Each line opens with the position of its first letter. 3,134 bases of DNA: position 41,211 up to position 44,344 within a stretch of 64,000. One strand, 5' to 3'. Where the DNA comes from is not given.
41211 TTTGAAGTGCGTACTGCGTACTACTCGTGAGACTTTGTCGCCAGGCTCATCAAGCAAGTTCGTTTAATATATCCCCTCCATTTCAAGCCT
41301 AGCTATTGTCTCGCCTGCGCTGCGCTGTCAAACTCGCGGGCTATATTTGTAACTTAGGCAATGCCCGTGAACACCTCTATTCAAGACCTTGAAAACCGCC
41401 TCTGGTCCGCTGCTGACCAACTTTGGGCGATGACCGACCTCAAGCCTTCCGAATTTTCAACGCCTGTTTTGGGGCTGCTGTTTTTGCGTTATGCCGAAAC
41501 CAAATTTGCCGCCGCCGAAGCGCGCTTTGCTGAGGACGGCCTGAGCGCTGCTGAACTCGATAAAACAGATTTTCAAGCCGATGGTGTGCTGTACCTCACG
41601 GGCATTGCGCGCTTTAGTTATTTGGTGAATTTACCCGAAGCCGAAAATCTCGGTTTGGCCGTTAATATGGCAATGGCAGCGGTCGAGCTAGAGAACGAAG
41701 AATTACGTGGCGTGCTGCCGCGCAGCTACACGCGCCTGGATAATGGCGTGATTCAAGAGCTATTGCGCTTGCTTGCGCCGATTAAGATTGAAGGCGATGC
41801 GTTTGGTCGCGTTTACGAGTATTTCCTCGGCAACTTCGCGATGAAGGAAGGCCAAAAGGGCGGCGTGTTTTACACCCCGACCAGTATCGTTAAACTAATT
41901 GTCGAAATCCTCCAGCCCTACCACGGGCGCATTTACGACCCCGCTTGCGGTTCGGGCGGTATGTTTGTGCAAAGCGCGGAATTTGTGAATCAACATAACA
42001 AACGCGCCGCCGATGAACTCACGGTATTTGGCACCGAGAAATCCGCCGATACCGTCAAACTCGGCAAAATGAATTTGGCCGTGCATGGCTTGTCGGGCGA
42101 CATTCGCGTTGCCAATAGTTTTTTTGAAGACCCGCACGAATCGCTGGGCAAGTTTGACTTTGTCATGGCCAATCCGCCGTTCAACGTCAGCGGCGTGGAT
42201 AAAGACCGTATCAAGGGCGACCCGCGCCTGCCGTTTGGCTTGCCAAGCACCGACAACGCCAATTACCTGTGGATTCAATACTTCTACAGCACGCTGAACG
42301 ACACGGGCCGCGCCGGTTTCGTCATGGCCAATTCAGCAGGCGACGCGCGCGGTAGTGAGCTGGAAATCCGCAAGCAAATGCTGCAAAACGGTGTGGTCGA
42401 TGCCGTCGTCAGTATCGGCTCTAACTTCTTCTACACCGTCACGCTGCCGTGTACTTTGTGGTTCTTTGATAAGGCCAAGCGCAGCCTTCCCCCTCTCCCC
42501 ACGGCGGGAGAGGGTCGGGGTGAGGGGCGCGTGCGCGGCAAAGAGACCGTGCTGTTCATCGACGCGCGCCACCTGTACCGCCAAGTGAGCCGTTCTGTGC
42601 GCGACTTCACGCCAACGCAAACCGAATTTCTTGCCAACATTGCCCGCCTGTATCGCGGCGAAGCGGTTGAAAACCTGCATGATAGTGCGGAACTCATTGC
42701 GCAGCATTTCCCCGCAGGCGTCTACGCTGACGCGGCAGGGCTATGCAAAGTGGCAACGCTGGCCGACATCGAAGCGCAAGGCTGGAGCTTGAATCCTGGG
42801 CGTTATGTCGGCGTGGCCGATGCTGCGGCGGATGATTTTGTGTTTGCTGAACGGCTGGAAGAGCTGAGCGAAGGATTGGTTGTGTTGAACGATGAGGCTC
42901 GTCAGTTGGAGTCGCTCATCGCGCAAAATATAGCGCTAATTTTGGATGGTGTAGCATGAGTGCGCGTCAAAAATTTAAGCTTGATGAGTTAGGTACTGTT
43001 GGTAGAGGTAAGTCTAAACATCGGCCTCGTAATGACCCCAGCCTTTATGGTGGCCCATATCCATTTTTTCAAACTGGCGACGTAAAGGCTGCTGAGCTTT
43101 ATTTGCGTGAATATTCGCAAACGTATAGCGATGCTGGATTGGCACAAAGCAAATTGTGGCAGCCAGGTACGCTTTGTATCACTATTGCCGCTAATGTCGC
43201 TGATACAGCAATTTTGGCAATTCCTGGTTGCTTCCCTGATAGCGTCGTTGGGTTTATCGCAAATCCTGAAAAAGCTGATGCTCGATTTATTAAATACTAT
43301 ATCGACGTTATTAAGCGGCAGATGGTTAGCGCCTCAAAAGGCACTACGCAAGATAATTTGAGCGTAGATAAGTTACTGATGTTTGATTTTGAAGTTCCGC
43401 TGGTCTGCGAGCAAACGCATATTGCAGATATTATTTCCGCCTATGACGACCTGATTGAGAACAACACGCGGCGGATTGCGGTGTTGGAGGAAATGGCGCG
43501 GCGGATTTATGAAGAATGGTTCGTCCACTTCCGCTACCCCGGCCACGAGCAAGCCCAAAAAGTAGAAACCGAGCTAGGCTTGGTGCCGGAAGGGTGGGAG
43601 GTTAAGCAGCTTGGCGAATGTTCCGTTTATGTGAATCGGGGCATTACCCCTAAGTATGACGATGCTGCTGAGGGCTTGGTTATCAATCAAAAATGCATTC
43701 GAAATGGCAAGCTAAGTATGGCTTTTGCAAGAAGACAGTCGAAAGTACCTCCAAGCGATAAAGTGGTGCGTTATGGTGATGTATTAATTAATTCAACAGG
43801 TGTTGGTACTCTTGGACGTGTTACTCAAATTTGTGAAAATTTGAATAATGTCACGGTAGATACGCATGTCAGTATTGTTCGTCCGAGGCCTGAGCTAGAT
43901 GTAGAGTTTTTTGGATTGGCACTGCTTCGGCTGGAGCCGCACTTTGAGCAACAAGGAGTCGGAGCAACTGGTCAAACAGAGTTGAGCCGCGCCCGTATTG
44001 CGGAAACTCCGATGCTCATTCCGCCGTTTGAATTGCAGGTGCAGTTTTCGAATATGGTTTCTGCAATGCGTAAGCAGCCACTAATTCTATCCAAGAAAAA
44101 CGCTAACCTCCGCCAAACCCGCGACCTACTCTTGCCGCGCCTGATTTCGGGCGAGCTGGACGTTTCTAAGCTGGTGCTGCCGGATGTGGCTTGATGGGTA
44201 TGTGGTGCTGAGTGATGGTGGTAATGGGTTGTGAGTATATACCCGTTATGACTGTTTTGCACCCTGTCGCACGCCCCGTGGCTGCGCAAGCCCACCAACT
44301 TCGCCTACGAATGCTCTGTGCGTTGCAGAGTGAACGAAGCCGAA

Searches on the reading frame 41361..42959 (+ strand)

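Call 10: search_protein_families(library=pfam, proteins=[window:41361-42959:+], max_evalue=0.001)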
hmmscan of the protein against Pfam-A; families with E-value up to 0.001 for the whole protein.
window:41361-42959:+ (532 aa): 5 families
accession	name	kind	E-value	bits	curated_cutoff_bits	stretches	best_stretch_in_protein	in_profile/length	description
PF02384.22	N6_Mtase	-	2.4e-77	260.8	20.4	1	145-487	3-307/311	N-6 DNA Methylase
PF12161.14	HsdM_N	-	9.4e-16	59.1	24.5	1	10-131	1-120/135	HsdM N-terminal domain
PF05175.20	MTS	-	1.5e-05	25.1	23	1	178-279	21-113/170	Methyltransferase small domain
PF01170.24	UPF0020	-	2e-05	24.8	22.3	1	190-277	31-134/197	RMKL-like, methyltransferase domain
PF07669.17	Eco57I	-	0.00016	22.2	25.3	1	260-354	70-168/171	Eco57I restriction-modification methylase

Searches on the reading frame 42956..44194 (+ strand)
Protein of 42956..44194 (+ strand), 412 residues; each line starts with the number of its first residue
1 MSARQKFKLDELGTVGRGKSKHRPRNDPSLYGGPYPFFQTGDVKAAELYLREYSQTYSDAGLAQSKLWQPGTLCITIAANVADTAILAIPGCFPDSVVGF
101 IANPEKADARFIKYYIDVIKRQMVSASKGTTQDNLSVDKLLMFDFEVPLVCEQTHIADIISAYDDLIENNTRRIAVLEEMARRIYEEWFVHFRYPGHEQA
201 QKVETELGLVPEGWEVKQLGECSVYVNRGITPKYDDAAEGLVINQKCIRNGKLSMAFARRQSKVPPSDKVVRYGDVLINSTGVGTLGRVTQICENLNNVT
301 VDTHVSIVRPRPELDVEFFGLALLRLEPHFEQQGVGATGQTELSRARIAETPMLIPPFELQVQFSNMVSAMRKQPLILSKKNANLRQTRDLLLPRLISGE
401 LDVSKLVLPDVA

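Call 10: search_protein_families(library=pfam, proteins=[window:42956-44194:+], max_evalue=0.001)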
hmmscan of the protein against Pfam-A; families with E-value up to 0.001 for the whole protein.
window:42956-44194:+ (412 aa): 1 family
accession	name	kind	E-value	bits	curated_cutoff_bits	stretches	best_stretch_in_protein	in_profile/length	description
PF01420.25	Methylase_S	-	5.7e-23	82.4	22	2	5-179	5-168/168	Type I restriction modification DNA specificity domain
